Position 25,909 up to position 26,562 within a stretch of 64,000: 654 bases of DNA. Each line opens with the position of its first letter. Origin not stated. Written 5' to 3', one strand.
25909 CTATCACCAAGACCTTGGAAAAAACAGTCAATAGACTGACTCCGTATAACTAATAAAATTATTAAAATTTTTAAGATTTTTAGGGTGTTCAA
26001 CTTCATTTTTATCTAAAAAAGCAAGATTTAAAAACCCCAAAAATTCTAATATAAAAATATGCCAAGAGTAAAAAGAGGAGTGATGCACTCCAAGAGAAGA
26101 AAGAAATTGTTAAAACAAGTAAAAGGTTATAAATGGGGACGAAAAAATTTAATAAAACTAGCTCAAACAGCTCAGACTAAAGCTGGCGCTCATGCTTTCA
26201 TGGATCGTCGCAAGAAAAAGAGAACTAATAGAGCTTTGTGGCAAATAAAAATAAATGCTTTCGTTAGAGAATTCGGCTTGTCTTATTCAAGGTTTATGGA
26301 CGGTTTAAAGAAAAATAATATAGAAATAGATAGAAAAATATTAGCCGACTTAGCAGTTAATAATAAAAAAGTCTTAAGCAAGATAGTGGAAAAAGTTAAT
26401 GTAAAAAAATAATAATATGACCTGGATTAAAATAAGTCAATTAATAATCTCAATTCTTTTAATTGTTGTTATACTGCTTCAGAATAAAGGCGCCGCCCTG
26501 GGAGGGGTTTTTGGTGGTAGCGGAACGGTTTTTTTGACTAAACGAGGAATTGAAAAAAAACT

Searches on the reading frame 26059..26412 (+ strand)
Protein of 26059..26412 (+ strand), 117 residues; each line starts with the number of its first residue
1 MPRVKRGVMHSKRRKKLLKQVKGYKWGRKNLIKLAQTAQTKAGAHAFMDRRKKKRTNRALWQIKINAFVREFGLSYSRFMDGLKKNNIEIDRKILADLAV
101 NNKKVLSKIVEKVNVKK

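Call 29: search_protein_families(library=pfam, proteins=[window:26059-26412:+], max_evalue=0.00001)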
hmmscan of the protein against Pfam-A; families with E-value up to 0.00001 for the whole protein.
window:26059-26412:+ (117 aa): 1 family
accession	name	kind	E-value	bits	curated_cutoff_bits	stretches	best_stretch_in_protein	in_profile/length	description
PF00453.23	Ribosomal_L20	-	2.1e-34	118.3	30.8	1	3-108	1-106/107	Ribosomal protein L20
